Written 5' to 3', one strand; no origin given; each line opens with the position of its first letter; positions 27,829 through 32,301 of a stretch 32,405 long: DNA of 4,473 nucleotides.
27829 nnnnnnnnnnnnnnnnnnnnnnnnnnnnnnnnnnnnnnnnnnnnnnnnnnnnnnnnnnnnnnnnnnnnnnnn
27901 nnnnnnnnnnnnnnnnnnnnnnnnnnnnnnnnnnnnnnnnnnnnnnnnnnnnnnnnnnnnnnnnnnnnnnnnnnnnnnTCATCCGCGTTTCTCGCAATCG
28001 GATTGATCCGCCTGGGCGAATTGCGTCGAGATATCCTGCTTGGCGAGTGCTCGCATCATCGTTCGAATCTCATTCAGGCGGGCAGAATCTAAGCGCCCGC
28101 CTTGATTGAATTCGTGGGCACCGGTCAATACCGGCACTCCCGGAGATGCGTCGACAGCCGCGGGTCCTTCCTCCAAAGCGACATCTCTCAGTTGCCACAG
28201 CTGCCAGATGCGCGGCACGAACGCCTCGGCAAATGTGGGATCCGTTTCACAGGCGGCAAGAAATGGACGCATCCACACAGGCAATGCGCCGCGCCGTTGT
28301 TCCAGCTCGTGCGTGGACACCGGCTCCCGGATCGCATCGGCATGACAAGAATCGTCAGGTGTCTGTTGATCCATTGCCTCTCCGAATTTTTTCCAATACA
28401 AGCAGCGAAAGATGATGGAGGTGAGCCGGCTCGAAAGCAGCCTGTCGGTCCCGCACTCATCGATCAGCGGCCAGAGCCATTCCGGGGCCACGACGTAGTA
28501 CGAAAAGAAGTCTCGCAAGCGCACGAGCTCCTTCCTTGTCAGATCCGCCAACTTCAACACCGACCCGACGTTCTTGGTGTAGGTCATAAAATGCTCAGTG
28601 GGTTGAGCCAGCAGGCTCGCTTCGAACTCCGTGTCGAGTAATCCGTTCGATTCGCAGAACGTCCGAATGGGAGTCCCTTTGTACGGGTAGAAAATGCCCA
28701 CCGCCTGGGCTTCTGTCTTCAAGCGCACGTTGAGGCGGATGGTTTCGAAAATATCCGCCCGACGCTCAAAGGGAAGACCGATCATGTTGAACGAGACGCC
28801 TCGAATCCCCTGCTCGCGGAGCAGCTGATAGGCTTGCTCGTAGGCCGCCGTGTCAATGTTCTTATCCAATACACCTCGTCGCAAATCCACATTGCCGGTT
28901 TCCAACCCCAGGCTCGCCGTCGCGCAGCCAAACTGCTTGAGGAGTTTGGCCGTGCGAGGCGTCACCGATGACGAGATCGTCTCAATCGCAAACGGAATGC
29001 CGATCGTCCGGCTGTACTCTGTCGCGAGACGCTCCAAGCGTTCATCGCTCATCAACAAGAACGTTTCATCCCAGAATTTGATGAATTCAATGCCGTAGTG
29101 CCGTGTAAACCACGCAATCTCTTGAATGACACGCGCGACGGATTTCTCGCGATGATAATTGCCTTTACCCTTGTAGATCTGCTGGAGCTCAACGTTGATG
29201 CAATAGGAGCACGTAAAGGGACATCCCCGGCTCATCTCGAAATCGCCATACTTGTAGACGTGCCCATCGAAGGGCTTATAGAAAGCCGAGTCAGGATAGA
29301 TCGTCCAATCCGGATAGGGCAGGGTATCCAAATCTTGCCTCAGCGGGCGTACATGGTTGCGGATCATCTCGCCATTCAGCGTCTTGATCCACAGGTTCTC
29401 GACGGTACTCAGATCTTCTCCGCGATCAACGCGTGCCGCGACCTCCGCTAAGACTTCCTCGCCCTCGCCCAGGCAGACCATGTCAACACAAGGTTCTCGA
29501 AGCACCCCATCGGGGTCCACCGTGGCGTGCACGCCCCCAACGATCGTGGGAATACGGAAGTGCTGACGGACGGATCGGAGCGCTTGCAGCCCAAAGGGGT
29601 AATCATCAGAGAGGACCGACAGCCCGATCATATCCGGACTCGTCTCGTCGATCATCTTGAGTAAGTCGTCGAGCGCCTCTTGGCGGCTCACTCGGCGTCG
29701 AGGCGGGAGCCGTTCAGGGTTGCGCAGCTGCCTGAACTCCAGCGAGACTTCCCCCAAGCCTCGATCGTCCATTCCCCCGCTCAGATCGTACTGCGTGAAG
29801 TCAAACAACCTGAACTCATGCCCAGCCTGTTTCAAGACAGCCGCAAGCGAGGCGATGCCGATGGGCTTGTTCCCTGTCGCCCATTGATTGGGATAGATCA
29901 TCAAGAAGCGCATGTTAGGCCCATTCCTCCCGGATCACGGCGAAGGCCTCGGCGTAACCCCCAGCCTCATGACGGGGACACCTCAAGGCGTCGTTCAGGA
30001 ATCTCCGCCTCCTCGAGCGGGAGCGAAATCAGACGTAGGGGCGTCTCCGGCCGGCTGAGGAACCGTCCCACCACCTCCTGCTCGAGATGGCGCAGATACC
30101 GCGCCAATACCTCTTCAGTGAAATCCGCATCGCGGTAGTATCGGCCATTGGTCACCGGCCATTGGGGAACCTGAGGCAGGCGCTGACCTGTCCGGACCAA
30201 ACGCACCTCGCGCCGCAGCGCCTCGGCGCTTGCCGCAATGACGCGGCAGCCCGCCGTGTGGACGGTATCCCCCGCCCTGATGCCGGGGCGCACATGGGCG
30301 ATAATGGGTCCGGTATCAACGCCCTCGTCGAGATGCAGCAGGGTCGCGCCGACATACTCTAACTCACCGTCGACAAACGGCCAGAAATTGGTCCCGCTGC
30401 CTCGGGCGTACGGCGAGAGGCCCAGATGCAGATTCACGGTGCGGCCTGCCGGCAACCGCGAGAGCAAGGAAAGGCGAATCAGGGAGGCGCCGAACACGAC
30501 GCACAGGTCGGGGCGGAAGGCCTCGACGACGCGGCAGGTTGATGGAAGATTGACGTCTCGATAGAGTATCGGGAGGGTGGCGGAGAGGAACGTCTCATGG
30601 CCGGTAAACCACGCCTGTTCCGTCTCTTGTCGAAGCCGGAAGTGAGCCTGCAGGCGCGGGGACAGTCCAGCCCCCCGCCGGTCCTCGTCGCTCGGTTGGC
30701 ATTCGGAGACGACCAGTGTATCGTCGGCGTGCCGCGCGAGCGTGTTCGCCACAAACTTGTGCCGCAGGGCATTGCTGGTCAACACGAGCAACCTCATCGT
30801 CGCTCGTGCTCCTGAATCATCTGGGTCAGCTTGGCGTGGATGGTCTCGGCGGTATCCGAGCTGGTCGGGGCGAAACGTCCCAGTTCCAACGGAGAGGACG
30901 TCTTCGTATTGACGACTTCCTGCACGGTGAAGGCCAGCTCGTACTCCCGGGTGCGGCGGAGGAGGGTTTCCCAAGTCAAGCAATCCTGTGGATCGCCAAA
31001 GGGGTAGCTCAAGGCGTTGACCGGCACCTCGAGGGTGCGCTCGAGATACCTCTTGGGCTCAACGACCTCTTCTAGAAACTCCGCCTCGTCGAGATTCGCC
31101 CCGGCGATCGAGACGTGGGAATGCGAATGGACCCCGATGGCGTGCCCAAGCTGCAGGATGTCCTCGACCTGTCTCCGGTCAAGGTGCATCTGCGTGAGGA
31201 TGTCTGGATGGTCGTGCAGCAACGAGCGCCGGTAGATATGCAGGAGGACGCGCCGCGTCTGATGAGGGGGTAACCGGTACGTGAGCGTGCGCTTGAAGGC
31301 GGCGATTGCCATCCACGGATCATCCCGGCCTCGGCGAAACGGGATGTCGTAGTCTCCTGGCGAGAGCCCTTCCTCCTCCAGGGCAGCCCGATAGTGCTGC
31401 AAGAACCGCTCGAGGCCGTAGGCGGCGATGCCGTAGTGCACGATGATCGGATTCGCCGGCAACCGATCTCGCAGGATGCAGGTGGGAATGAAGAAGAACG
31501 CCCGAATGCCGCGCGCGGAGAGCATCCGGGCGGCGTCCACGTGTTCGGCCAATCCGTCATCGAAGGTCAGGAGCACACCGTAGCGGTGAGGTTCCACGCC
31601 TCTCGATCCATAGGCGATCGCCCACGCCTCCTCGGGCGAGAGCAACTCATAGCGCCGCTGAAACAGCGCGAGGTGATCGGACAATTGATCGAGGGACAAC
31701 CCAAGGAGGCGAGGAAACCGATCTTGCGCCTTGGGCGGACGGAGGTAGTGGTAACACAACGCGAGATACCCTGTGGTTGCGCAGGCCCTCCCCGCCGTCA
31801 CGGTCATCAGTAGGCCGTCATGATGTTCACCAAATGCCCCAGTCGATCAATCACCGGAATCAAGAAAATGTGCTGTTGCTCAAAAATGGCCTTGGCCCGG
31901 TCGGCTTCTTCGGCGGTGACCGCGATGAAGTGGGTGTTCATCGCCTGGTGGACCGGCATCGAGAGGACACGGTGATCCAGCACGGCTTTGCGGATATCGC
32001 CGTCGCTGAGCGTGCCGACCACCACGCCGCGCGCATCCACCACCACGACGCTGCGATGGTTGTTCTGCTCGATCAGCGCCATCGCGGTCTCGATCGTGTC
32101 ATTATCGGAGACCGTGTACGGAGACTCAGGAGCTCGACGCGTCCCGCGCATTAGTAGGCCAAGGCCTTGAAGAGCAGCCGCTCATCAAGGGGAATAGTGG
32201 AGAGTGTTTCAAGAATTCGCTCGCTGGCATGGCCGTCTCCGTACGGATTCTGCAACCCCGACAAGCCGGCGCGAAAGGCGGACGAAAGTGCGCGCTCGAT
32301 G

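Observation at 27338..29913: B12-dependent radical SAM enzyme translationally coupled (ATGA) to a canonical CMP-nonulosonate synthetase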

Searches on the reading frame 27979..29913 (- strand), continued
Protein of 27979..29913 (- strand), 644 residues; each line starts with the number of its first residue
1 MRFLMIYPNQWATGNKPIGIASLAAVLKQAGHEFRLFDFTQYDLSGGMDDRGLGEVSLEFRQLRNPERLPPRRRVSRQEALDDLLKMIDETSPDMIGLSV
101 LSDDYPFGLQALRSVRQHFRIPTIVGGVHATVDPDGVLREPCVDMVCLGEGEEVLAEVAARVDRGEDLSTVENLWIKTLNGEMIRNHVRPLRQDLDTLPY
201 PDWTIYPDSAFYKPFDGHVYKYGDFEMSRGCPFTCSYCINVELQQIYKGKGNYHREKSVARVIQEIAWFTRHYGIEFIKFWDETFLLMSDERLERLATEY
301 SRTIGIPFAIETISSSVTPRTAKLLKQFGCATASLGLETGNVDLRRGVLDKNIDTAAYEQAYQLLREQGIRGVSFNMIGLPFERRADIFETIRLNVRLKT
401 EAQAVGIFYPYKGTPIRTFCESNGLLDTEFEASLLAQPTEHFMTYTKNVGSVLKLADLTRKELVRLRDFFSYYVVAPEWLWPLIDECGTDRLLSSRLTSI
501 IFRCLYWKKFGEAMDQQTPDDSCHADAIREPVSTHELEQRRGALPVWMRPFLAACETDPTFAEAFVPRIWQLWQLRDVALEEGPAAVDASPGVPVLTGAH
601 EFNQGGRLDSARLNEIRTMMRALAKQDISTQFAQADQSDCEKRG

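Call 83: search_protein_families(library=ncbifam, proteins=[P0157, P0099, P0093, L035:9452-10933:+], max_evalue=1e-20)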
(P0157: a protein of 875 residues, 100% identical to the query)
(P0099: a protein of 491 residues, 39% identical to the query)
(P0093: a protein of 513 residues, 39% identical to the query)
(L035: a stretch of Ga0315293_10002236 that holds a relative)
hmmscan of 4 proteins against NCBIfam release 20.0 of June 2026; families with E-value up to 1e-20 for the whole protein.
P0157 (875 aa): 7 families
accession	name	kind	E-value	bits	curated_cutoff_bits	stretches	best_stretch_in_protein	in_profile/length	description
TIGR03569.1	NeuB_NnaB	equivalog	1.2e-123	412.4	399.65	1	542-869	1-329/329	N-acetylneuraminate synthase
TIGR03586.1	PseI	equivalog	2.8e-87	293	340.25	1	542-866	2-324/327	pseudaminic acid synthase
TIGR03471.1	HpnJ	equivalog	2.7e-30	105.7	577.6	1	79-457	61-428/472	hopanoid biosynthesis associated radical SAM protein HpnJ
TIGR02026.1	BchE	equivalog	1.7e-29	103.1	481.35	1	77-461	52-429/497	magnesium-protoporphyrin IX monomethyl ester anaerobic oxidative cyclase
TIGR04479.1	bcpD_PhpK_rSAM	subfamily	3.4e-22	78.5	600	1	69-399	91-413/504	PhpK family radical SAM P-methyltransferase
NF050148.1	rSAM_ApyD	equivalog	1.6e-21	76.4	750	1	76-391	62-362/645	RiPP biosynthesis radical SAM protein ApyD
TIGR04013.1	B12_SAM_MJ_1487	hypoth_equivalog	8.5e-21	74.2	251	0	69-394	24-332/382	TIGR04013 family B12-binding domain/radical SAM domain-containing protein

P0099 (491 aa): 4 families
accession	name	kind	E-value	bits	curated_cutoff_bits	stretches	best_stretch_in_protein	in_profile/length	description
TIGR03471.1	HpnJ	equivalog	1.9e-30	106.2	577.6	1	95-461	77-437/472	hopanoid biosynthesis associated radical SAM protein HpnJ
TIGR04013.1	B12_SAM_MJ_1487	hypoth_equivalog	2.2e-28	99.2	251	1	79-236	35-172/382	TIGR04013 family B12-binding domain/radical SAM domain-containing protein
TIGR04072.2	rSAM_ladder_B12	equivalog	6.7e-25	87.6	360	1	17-388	18-344/443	lipid biosynthesis B12-binding/radical SAM protein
TIGR03975.1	rSAM_ocin_1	subfamily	1.6e-23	83.1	281.85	1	78-388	120-425/606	RiPP maturation radical SAM C-methyltransferase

P0093 (513 aa): 5 families
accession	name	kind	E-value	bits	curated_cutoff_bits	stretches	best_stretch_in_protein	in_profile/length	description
NF050148.1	rSAM_ApyD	equivalog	7.5e-30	103.9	750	1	87-388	68-356/645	RiPP biosynthesis radical SAM protein ApyD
TIGR02026.1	BchE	equivalog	1.4e-26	93.5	481.35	1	85-417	55-384/497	magnesium-protoporphyrin IX monomethyl ester anaerobic oxidative cyclase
TIGR03471.1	HpnJ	equivalog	3.6e-25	88.8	577.6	1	107-439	82-406/472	hopanoid biosynthesis associated radical SAM protein HpnJ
TIGR03975.1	rSAM_ocin_1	subfamily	1e-21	77.1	281.85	1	62-387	97-419/606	RiPP maturation radical SAM C-methyltransferase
TIGR04013.1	B12_SAM_MJ_1487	hypoth_equivalog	7.3e-21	74.4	251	0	78-246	27-175/382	TIGR04013 family B12-binding domain/radical SAM domain-containing protein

L035:9452-10933:+ (493 aa): 9 families
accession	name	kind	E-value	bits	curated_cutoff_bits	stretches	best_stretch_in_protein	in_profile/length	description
TIGR02026.1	BchE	equivalog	1.9e-41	142.5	481.35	1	78-460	51-430/497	magnesium-protoporphyrin IX monomethyl ester anaerobic oxidative cyclase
TIGR03471.1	HpnJ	equivalog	2e-35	122.6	577.6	1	80-424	60-394/472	hopanoid biosynthesis associated radical SAM protein HpnJ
NF050148.1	rSAM_ApyD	equivalog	6.9e-30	104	750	1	87-432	71-407/645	RiPP biosynthesis radical SAM protein ApyD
TIGR04479.1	bcpD_PhpK_rSAM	subfamily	5.9e-29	100.8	600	1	145-403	175-417/504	PhpK family radical SAM P-methyltransferase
TIGR04072.2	rSAM_ladder_B12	equivalog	1.7e-28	99.4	360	1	17-439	18-396/443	lipid biosynthesis B12-binding/radical SAM protein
TIGR03975.1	rSAM_ocin_1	subfamily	6.7e-27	94.2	281.85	1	81-384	119-419/606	RiPP maturation radical SAM C-methyltransferase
TIGR04013.1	B12_SAM_MJ_1487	hypoth_equivalog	1.5e-24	86.5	251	0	82-277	34-202/382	TIGR04013 family B12-binding domain/radical SAM domain-containing protein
TIGR04190.1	B12_SAM_Ta0216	equivalog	2.2e-22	79.3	500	1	77-392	66-391/554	TIGR04190 family B12-binding domain/radical SAM domain protein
TIGR04385.1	B12_rSAM_cofa1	equivalog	3.3e-22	79.3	450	1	17-390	20-359/438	B12 lower ligand biosynthesis radical SAM protein BzaD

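Call 84: search_solved_structures(query=A1, max_evalue=0.001, show_alignments=2)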
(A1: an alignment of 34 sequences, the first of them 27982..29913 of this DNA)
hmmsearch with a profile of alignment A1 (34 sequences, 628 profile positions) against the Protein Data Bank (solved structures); distinct sequences matched with E-value up to 0.001: 5.
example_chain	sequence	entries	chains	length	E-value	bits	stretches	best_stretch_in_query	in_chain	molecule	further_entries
6fd2_B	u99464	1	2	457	8.7e-17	63.9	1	231-434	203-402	Putative apramycin biosynthetic oxidoreductase 4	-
7kdx_A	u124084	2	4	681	4.4e-11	45.1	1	93-390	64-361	Methyltransferase TokK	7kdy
5ul2_A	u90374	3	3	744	6.2e-08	34.7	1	76-241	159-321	OxsB protein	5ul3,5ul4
9n1b_A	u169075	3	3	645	0.00024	22.8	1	148-375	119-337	Radical SAM protein | Radical SAM enzyme CysS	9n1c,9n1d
9ccb_A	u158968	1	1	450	0.0005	21.8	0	127-241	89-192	Radical SAM core domain-containing protein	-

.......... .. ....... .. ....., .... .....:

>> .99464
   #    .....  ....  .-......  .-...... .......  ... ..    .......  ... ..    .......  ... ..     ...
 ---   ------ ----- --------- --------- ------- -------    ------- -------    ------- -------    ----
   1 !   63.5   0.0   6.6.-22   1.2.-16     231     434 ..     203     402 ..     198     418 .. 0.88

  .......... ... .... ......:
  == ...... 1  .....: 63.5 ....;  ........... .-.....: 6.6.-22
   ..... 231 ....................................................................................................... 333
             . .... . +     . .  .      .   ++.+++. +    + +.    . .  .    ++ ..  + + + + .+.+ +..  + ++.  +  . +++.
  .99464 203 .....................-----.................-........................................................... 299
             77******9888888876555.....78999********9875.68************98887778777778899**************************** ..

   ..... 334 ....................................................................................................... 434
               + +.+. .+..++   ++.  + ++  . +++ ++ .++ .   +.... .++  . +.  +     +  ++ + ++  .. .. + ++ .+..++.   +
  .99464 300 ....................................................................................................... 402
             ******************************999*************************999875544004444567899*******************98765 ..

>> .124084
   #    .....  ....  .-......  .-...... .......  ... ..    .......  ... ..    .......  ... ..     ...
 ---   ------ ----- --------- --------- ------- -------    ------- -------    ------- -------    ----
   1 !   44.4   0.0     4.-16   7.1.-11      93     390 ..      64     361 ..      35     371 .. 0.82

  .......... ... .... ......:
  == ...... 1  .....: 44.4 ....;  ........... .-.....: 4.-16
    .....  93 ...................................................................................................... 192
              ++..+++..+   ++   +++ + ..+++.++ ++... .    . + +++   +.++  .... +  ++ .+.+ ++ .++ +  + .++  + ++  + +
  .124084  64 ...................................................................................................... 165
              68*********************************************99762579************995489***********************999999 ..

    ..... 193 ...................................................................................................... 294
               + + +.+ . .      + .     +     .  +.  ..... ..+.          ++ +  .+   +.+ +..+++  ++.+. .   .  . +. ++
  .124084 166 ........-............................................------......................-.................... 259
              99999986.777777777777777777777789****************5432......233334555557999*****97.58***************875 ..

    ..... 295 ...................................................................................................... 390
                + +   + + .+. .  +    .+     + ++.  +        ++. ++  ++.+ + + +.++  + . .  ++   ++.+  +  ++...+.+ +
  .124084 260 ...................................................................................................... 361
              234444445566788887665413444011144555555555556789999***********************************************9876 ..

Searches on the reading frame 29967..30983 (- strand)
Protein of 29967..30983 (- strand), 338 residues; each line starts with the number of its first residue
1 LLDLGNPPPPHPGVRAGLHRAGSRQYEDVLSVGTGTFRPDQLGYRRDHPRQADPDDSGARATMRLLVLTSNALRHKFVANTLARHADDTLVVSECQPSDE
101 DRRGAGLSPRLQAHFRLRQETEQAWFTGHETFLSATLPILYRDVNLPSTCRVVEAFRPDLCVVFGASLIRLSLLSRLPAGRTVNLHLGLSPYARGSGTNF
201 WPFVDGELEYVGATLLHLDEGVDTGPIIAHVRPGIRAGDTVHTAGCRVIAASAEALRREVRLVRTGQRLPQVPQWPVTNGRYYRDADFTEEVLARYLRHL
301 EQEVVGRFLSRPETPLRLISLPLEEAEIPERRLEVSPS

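Call 4: search_protein_families(library=pfam, proteins=[window:29967-30983:-], max_evalue=0.01)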
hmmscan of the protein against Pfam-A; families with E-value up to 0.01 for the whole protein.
window:29967-30983:- (338 aa): 1 family
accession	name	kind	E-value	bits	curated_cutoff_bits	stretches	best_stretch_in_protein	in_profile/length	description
PF00551.24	Formyl_trans_N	-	1.7e-10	41.4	26.1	1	149-256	71-177/181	Formyl transferase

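Call 5: search_protein_families(library=ncbifam, proteins=[window:29967-30983:-], max_evalue=0.01)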
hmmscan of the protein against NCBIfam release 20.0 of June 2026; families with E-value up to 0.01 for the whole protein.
window:29967-30983:- (338 aa): 5 families
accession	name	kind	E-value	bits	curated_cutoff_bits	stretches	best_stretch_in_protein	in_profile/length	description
NF005414.0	PRK06988.1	equivalog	2.3e-11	43.2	316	1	120-283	38-200/311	formyltransferase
NF005755.0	PRK07579.1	equivalog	1.3e-08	35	238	1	181-290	87-191/245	dTDP-4-amino-4,6-dideoxyglucose formyltransferase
NF005998.1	PRK08125.1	equivalog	1.4e-08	33.6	777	1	133-267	50-184/649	bifunctional UDP-4-amino-4-deoxy-L-arabinose formyltransferase/UDP-glucuronic acid oxidase ArnA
TIGR00460.1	fmt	equivalog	1.1e-06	28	201.5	1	148-273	70-194/315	methionyl-tRNA formyltransferase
TIGR00639.1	PurN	equivalog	1.7e-05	24.4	150.1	1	153-263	75-184/192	phosphoribosylglycinamide formyltransferase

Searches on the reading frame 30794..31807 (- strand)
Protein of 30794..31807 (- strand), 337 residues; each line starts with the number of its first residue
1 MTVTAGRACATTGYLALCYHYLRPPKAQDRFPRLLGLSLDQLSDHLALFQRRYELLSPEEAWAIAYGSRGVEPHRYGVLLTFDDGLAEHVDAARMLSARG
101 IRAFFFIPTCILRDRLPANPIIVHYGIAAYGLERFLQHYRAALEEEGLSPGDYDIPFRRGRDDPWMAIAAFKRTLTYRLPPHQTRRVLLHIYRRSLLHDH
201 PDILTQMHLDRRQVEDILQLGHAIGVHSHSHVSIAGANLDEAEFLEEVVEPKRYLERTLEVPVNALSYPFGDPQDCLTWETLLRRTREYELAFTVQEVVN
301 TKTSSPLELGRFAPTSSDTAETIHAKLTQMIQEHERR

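Call 4: search_protein_families(library=pfam, proteins=[window:30794-31807:-], max_evalue=0.01)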
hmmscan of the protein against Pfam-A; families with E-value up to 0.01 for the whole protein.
window:30794-31807:- (337 aa): 1 family
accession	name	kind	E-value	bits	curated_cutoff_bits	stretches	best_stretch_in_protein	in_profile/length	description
PF01522.26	Polysacc_deac_1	-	2.5e-11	44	23.1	1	212-275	49-110/124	Polysaccharide deacetylase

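Call 5: search_protein_families(library=ncbifam, proteins=[window:30794-31807:-], max_evalue=0.01)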
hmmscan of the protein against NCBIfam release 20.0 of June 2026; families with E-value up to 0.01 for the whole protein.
window:30794-31807:- (337 aa): 3 families
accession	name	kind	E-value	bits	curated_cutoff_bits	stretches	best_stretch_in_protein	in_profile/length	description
TIGR03938.2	deacetyl_PgaB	equivalog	1.9e-05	23.1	321.9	1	13-87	2-75/621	poly-beta-1,6-N-acetyl-D-glucosamine N-deacetylase PgaB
NF050820.1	PolSacchBiosHfsH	equivalog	0.00018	21.3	400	0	213-272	85-142/249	oligosaccharide deacetylase HfsH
TIGR02764.1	spore_ybaN_pdaB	equivalog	0.00085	19.1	237.4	1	213-272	50-107/191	polysaccharide deacetylase family sporulation protein PdaB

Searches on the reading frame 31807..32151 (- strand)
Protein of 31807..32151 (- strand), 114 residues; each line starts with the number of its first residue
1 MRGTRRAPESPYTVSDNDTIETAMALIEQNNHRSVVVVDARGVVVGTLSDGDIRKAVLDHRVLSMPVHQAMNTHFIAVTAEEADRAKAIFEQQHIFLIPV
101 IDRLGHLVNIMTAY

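Call 4: search_protein_families(library=pfam, proteins=[window:31807-32151:-], max_evalue=0.01)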
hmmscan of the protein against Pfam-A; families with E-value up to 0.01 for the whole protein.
window:31807-32151:- (114 aa): 1 family
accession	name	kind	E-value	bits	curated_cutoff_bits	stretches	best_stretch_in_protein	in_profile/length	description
PF00571.33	CBS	-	2.2e-12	47.5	24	1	10-58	8-56/57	CBS domain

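Call 5: search_protein_families(library=ncbifam, proteins=[window:31807-32151:-], max_evalue=0.01)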
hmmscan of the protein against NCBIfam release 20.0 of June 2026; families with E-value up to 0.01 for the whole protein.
window:31807-32151:- (114 aa): 21 families
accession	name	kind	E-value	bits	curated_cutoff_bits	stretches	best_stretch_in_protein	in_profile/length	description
TIGR00393.1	kpsF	subfamily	3.4e-10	40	203.7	1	16-111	171-267/268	KpsF/GutQ family sugar-phosphate isomerase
NF008581.0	PRK11543.1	equivalog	4.4e-10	39.1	481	1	14-109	212-308/321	arabinose-5-phosphate isomerase GutQ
NF005869.0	PRK07807.1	equivalog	1.3e-09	37.7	549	1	8-113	96-197/479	GuaB1 family IMP dehydrogenase-related protein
NF041552.1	TF_PrdR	equivalog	2.3e-08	32.9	795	1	12-111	17-116/577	sigma-54 dependent transcriptional regulator PrdR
NF052358.1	GMPRedGuaB1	equivalog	9.7e-08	31.6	675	1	8-112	96-196/479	GMP reductase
TIGR01302.1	IMP_dehydrog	equivalog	3.5e-07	29.5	481.5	1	10-113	89-193/450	IMP dehydrogenase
NF053603.1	HhpR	exception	1.6e-06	27.5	520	1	13-111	73-174/282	CBS domain-containing high hydrostatic pressure regulator HhpR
NF041630.1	CBS_CbpB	equivalog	2.3e-05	24.3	125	1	13-112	23-127/143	cyclic-di-AMP-binding protein CbpB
TIGR01303.1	IMP_DH_rel_1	equivalog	5.9e-05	22.1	562.75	1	9-112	96-194/475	GuaB1 family IMP dehydrogenase-related protein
TIGR01186.1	proV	subfamily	6e-05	22.3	326.6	1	5-112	246-349/363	betaine/proline/choline family ABC transporter ATP-binding protein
NF011447.0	PRK14869.2-3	equivalog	8.4e-05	21.3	522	0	9-53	253-297/540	putative manganese-dependent inorganic diphosphatase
NF038279.1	TF_CBS_SpxR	exception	0.00062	18.6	600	1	14-112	203-297/427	CBS-HotDog domain-containing transcription factor SpxR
NF011443.0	PRK14869.1-5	equivalog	0.00071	18.1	335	1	12-60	80-128/546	putative manganese-dependent inorganic diphosphatase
NF011449.0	PRK14869.2-5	equivalog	0.00077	18.6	411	1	9-78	76-145/451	putative manganese-dependent inorganic diphosphatase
NF011440.0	PRK14869.1-2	equivalog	0.00077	18.2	746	1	10-60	76-126/541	putative manganese-dependent inorganic diphosphatase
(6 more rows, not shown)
